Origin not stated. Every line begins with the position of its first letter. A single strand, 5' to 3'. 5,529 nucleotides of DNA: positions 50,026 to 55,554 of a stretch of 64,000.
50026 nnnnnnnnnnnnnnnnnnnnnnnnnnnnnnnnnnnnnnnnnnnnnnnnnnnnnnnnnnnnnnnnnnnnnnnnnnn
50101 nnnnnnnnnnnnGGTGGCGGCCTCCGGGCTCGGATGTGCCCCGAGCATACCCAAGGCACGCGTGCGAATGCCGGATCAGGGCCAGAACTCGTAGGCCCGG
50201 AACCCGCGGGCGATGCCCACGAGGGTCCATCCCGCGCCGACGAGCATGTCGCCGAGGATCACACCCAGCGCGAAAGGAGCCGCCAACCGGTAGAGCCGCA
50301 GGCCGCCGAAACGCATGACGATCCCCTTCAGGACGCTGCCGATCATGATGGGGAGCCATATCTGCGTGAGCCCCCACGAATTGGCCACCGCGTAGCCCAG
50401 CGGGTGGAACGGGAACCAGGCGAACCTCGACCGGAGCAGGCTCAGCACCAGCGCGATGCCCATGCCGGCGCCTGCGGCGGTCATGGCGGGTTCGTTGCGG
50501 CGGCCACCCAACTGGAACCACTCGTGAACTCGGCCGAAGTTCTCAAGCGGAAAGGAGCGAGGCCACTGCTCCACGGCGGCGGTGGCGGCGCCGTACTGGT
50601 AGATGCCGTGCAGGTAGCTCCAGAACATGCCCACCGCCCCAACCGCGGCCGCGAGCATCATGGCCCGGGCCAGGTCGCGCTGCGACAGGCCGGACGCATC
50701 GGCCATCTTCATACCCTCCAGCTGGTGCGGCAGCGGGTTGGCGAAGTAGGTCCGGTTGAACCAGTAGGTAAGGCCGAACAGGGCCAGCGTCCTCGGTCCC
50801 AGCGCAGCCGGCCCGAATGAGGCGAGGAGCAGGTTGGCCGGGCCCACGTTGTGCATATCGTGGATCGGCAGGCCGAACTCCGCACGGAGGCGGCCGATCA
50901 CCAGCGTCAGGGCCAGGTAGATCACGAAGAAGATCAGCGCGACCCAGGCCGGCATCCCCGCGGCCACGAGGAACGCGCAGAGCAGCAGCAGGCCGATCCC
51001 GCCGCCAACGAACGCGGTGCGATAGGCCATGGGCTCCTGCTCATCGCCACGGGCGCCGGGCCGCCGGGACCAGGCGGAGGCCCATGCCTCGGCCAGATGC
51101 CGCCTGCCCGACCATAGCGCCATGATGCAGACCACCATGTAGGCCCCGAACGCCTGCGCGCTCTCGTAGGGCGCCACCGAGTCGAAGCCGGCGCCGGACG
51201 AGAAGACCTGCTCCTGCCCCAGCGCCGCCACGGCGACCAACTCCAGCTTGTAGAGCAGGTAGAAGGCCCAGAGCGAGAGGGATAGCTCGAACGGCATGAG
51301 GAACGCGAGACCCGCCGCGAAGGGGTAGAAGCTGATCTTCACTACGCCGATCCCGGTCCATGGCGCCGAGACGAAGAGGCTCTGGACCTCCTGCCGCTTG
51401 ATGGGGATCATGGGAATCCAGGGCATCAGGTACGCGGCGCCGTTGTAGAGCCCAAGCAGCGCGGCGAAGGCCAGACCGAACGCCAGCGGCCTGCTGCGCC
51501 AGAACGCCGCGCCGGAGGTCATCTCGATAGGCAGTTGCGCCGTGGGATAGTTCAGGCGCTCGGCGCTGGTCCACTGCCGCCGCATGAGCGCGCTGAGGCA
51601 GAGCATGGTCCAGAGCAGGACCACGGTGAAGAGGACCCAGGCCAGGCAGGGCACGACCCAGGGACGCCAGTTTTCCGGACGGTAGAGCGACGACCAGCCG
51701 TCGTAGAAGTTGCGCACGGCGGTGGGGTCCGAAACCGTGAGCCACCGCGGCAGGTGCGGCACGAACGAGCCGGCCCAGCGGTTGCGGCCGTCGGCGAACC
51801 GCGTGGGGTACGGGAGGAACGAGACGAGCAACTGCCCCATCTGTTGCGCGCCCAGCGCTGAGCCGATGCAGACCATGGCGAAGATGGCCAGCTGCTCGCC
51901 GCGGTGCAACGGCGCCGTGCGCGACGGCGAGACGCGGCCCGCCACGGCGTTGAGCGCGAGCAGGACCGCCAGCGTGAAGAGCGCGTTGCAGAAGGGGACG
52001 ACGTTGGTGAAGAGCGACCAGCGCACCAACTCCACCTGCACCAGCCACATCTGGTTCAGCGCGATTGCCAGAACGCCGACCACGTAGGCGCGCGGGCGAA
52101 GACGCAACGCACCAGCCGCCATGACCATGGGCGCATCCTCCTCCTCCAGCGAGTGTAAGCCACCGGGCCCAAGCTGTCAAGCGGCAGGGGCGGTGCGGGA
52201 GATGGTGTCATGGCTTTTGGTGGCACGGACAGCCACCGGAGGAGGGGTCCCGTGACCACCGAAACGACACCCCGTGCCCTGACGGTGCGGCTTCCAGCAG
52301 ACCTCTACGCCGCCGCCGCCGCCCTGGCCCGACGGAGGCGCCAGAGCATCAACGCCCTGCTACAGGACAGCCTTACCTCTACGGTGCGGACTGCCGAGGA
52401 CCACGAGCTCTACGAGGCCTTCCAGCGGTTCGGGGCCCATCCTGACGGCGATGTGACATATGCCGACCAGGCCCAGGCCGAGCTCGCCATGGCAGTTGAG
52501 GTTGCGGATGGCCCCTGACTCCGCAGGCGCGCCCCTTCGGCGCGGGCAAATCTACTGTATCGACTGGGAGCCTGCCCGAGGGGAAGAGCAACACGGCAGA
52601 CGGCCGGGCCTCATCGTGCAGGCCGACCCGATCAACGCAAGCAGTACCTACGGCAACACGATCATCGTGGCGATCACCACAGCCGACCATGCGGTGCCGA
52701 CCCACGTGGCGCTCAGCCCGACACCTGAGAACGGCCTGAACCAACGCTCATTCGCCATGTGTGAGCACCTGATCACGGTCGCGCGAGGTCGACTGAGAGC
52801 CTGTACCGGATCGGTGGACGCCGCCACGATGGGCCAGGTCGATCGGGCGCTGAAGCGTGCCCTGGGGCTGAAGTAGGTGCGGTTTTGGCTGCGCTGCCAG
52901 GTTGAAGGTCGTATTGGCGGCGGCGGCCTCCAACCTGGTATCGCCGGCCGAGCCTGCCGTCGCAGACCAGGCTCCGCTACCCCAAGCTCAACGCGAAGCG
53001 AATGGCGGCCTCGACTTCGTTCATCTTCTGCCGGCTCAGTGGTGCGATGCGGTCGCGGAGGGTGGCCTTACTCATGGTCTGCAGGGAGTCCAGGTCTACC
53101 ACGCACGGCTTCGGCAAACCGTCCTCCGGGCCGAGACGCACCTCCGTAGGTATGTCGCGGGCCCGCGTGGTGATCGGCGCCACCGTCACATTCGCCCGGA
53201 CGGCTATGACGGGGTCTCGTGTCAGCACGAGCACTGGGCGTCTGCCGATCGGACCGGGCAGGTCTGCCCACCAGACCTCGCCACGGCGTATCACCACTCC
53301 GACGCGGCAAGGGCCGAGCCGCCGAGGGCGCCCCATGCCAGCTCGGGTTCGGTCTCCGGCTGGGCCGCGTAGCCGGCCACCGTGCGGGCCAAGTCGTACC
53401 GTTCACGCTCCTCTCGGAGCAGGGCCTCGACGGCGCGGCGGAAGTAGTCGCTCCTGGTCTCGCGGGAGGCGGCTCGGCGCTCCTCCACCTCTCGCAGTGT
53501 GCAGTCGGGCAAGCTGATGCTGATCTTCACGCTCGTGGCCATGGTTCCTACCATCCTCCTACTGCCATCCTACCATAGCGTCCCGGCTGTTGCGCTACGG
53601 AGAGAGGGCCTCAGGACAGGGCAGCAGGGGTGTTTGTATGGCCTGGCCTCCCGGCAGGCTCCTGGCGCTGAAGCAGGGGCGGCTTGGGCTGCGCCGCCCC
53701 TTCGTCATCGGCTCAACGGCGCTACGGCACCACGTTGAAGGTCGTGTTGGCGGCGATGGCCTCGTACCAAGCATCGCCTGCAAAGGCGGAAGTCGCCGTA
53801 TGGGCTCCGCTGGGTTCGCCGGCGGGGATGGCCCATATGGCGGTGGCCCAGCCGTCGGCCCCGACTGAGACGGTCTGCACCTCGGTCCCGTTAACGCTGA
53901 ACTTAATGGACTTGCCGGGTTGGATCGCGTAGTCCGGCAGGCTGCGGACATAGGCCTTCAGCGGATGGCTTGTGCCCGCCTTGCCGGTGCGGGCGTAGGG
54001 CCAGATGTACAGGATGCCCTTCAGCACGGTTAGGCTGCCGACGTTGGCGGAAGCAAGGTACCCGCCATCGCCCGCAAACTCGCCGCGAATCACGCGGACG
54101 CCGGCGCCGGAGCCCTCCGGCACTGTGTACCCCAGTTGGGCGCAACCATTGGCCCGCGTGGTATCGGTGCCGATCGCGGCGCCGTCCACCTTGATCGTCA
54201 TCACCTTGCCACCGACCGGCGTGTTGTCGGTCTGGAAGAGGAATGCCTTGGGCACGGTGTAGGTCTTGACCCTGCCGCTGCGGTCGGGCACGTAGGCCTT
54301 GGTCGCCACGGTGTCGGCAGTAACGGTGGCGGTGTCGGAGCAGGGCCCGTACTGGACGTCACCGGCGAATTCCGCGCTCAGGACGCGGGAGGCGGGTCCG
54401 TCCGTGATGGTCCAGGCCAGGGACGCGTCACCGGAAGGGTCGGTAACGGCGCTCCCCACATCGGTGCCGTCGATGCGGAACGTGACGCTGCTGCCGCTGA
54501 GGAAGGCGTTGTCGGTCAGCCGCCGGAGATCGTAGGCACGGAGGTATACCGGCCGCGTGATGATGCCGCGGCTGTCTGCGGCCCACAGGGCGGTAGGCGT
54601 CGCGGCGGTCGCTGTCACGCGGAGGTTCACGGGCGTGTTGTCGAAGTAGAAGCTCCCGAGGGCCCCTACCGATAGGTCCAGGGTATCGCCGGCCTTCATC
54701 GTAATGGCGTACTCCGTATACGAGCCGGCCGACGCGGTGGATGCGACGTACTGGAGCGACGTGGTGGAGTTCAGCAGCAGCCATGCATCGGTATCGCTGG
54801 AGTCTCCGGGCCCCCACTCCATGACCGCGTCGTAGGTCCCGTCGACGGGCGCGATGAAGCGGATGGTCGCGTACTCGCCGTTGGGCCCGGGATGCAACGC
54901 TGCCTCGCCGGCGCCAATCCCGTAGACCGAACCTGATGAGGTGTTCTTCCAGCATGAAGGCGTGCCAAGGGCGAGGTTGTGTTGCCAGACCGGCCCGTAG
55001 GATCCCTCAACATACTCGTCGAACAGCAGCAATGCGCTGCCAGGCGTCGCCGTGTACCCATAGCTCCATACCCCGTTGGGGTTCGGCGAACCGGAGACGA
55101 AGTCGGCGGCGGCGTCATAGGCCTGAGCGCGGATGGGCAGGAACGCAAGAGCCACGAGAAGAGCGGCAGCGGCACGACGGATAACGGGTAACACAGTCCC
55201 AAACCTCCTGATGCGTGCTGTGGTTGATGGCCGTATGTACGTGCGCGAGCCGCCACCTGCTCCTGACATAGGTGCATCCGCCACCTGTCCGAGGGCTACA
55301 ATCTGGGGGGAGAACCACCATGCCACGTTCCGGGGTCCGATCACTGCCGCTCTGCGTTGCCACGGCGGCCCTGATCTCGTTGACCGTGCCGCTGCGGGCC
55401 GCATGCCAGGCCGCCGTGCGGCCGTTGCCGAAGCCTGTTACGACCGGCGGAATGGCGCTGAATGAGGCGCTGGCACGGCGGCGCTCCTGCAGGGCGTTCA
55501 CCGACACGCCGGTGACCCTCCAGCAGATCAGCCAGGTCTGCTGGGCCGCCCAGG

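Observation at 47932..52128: Second membrane-protein paralog paired with a cytoplasmic GH-like enzyme: candidate importer/hydrolase unit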

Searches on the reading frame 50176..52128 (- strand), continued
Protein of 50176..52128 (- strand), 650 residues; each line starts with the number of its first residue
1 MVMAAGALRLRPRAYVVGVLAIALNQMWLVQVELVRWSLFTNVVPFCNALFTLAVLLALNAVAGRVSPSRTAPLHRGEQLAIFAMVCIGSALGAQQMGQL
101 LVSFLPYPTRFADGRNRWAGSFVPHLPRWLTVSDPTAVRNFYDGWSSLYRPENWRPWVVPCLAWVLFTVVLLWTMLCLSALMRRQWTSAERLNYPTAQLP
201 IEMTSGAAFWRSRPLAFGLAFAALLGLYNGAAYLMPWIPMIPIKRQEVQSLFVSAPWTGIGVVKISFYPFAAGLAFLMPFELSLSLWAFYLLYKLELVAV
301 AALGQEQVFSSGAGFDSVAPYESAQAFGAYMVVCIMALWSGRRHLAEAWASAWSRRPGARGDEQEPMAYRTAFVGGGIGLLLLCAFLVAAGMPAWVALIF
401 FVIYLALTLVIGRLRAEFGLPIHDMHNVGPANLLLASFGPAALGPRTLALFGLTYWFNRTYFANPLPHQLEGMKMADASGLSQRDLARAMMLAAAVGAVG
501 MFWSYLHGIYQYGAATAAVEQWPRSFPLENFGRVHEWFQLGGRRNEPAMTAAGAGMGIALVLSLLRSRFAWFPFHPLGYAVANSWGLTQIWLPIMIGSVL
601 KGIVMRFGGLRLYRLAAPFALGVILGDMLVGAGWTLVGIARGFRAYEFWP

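Call 83: search_protein_families(library=pfam, proteins=[L013:11955-13754:+, L028:2189-2602:+, L033:2275-2628:+, L075:11953-12516:+, L077:6074-9904:+, L084:6600-8111:+, L032:9128-9961:+, L050:2977-3522:+, L035:409-2082:+, L029:5712-6743:+], max_evalue=0.001)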
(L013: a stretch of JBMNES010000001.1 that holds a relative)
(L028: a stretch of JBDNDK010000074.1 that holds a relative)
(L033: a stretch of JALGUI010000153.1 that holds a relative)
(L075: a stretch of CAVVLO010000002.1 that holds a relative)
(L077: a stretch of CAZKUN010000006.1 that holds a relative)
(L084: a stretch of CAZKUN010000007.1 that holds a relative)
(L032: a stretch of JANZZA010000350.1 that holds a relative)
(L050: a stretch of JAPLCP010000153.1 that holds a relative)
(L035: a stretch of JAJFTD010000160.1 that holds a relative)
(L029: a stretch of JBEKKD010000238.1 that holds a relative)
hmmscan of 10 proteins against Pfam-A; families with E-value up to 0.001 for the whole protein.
L013:11955-13754:+ (599 aa): 0 families

L028:2189-2602:+ (137 aa): 2 families
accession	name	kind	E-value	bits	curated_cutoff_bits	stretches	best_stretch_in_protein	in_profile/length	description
PF00293.34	NUDIX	-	3.2e-19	69.7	21.1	1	5-119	3-122/134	NUDIX domain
PF14815.12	NUDIX_4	-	1.1e-05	25.7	35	1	10-71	3-66/113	NUDIX domain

L033:2275-2628:+ (117 aa): 0 families

L075:11953-12516:+ (187 aa): 1 family
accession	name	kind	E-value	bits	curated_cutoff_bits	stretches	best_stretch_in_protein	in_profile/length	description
PF01230.28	HIT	-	2.1e-14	54.4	21.5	1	62-152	7-96/98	HIT domain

L077:6074-9904:+ (1276 aa): 3 families
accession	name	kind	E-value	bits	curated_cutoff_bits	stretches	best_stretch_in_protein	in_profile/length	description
PF00082.27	Peptidase_S8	-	4.8e-50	170.9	21.8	1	143-429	3-286/288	Subtilase family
PF04151.21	PPC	-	1e-09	39.5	25.9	0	959-1043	1-69/70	Bacterial pre-peptidase C-terminal domain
PF13860.13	FlgD_ig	-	8.1e-07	29.4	27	1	1204-1263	20-78/79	FlgD Ig-like domain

L084:6600-8111:+ (503 aa): 2 families
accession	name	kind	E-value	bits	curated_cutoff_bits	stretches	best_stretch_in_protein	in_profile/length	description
PF09492.16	Pec_lyase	-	6.1e-11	42.6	22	0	312-351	152-192/292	Pectic acid lyase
PF06662.19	C5-epim_C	-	8.1e-05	22.6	23.3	0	114-162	36-83/188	D-glucuronyl C5-epimerase C-terminus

L032:9128-9961:+ (277 aa): 0 families

L050:2977-3522:+ (181 aa): 1 family
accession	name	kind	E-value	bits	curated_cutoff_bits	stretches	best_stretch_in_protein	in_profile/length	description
PF01885.22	PTS_2-RNA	-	4.8e-50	170.5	26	1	5-171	2-176/177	RNA 2'-phosphotransferase, Tpt1 / KptA family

L035:409-2082:+ (557 aa): 28 families (the best 25 are shown)
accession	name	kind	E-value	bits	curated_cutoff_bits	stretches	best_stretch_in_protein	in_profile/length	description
PF00005.33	ABC_tran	-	1.4e-33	116.8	25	2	76-194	2-137/137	ABC transporter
PF13304.12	AAA_21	-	1.1e-17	65.5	27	1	164-225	236-303/304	AAA domain, putative AbiEii toxin, Type IV TA system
PF13476.12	AAA_23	-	1.9e-09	38.9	27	1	75-101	10-36/201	AAA domain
PF13401.12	AAA_22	-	1.3e-08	35.7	27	0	395-522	10-120/130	AAA domain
PF13555.12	AAA_29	-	2.4e-08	34.1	27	1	384-407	16-39/61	P-loop containing region of AAA domain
PF13191.12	AAA_16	-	2e-07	32.1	32.6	0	395-417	29-51/167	AAA ATPase domain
PF02463.25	SMC_N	-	2.5e-06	27.5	40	0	77-101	17-41/220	RecF/RecN/SMC N terminal domain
PF02492.25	cobW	-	6.2e-06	26.4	20.7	0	393-412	3-22/180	CobW/HypB/UreG, nucleotide-binding domain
PF13521.12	AAA_28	-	6.5e-06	26.9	27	0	392-413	1-22/164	AAA domain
PF25199.1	nSTAND_NTPase5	-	1.9e-05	25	34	0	86-114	43-71/145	Novel STAND NTPase 5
PF13173.12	AAA_14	-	2.1e-05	25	27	0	393-430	5-41/129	AAA domain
PF13245.12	AAA_19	-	3.3e-05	24.5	25.1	0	390-464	11-78/134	AAA domain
PF00004.35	AAA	-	3.4e-05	24.7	21.2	0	395-496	3-65/131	ATPase family associated with various cellular activities (AAA)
PF24883.2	NPHP3_N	-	4e-05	24.3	24.8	0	89-143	27-76/164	Nephrocystin 3, N-terminal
PF20720.3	nSTAND3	-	4.8e-05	23.5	27.2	0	395-431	22-57/155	Novel STAND NTPase 3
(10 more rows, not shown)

L029:5712-6743:+ (344 aa): 0 families

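Call 84: list_cluster_members(proteins=[window:50176-52128:-, window:47932-50112:-, P0001])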
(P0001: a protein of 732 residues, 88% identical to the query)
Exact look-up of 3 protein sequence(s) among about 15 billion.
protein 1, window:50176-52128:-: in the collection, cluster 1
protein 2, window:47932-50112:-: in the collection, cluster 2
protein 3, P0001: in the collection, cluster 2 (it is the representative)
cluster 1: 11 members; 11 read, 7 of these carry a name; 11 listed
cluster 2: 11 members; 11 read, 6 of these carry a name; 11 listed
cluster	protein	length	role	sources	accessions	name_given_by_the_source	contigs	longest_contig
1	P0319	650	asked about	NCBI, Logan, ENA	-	-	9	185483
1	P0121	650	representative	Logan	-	-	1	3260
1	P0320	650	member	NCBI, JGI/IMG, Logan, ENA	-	hypothetical protein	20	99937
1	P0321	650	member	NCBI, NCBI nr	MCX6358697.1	MAG: hypothetical protein NT029_02735 [Armatimonadetes bacterium] | hypothetical protein [Armatimonadota bacterium]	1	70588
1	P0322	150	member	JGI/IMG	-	hypothetical protein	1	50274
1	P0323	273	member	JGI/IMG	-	hypothetical protein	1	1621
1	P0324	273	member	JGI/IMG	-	hypothetical protein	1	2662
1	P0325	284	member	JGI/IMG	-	hypothetical protein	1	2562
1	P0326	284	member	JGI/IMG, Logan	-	hypothetical protein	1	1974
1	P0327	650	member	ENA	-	-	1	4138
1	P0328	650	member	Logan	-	-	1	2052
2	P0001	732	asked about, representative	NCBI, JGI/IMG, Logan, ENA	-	hypothetical protein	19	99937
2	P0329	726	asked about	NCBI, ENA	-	-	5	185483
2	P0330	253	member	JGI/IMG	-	hypothetical protein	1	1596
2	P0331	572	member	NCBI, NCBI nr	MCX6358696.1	MAG: DUF6259 domain-containing protein [Armatimonadetes bacterium] | DUF6259 domain-containing protein [Armatimonadota bacterium]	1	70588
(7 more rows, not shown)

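Call 88: find_encoding_contigs(protein=P0164, flank=6000, max_places=1)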
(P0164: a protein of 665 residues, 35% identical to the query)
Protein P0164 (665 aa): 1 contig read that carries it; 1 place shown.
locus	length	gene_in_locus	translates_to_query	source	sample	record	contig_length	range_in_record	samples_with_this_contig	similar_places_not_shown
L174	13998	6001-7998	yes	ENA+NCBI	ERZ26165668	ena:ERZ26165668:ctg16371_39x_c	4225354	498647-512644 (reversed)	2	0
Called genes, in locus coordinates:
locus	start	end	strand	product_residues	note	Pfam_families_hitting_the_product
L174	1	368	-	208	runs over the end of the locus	PF14681:UPRTase, PF00156:Pribosyltran (weak)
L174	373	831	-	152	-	-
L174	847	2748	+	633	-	PF07584:BatA, PF13519:VWA_2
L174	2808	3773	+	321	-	PF02163:Peptidase_M50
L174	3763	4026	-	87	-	-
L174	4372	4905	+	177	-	-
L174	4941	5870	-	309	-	PF04041:Glyco_hydro_130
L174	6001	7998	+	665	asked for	PF20581:DUF6785, PF20580:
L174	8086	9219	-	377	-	PF01168:Ala_racemase_N, PF00842:Ala_racemase_C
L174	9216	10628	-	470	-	PF09992:NAGPA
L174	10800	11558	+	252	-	PF00561:Abhydrolase_1, PF12146:Hydrolase_4 (weak), PF12697:Abhydrolase_6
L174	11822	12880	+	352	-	PF05343:Peptidase_M42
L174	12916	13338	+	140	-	PF13279:4HBT_2, PF03061:4HBT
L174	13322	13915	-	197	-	PF18921:Cyanophycin_syn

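Call 89: find_encoding_contigs(protein=P0167, flank=6000, max_places=2)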
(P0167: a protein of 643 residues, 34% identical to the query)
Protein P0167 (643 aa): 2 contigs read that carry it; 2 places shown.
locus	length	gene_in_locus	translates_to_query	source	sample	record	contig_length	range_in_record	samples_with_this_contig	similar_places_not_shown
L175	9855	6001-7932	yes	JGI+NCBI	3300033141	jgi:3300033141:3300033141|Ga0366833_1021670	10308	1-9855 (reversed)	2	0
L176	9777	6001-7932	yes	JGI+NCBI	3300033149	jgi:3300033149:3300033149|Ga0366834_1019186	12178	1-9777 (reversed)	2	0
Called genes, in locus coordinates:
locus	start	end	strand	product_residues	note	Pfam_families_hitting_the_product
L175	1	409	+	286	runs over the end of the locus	?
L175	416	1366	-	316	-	-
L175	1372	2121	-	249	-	PF01209:Ubie_methyltran, PF03141:Methyltransf_29 (weak), PF07021:MetW (weak), PF13489:Methyltransf_23, PF13847:Methyltransf_31, PF08241:Methyltransf_11, PF08242:Methyltransf_12, PF13649:Methyltransf_25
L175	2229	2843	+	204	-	PF01022:HTH_5, PF01726:LexA_DNA_bind, PF12840:HTH_20 (weak), PF00717:Peptidase_S24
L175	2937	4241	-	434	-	PF07228:SpoIIE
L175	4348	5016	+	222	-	PF01135:PCMT, PF00398:RrnaAD (weak), PF13847:Methyltransf_31 (weak), PF13649:Methyltransf_25 (weak)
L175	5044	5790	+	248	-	-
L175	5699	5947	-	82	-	-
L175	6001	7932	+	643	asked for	PF20581:DUF6785, PF20580:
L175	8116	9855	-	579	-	?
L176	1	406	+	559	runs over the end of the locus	PF02563:Poly_export, PF22461:SLBB_2, PF10531:SLBB (weak), PF22461:SLBB_2 (weak)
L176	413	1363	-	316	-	-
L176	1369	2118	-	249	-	PF01209:Ubie_methyltran, PF03141:Methyltransf_29 (weak), PF07021:MetW (weak), PF13489:Methyltransf_23, PF13847:Methyltransf_31, PF08241:Methyltransf_11, PF08242:Methyltransf_12, PF13649:Methyltransf_25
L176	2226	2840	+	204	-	PF01022:HTH_5, PF01726:LexA_DNA_bind, PF12840:HTH_20 (weak), PF00717:Peptidase_S24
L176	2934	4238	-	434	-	PF07228:SpoIIE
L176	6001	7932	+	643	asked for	PF20581:DUF6785, PF20580:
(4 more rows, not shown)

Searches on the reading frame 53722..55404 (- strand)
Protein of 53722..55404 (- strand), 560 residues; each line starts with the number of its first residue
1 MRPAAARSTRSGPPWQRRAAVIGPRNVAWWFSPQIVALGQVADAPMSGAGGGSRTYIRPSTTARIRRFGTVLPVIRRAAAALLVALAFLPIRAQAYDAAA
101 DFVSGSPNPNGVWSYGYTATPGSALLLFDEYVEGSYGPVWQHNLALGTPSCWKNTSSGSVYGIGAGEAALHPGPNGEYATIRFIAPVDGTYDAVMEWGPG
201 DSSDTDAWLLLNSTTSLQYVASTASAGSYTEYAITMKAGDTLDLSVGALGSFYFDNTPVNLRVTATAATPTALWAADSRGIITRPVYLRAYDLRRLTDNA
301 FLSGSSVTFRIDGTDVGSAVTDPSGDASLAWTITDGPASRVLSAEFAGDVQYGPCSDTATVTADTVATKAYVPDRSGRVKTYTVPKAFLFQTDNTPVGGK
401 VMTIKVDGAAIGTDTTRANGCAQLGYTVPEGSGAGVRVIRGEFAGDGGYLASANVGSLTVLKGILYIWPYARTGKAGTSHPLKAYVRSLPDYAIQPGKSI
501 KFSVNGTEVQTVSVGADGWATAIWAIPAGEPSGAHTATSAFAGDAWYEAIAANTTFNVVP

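Call 10: search_protein_families(library=pfam, proteins=[window:53722-55404:-], max_evalue=0.01)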
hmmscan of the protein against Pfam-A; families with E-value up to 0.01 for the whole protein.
window:53722-55404:- (560 aa): 2 families
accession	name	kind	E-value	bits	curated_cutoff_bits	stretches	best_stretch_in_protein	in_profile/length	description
PF16640.11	Big_3_5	-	1.5e-13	51.6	35.5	3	475-558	9-87/88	Bacterial Ig-like domain (group 3)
PF16841.11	CBM60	-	0.0023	18.8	28.2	0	499-544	15-58/91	Ca-dependent carbohydrate-binding module xylan-binding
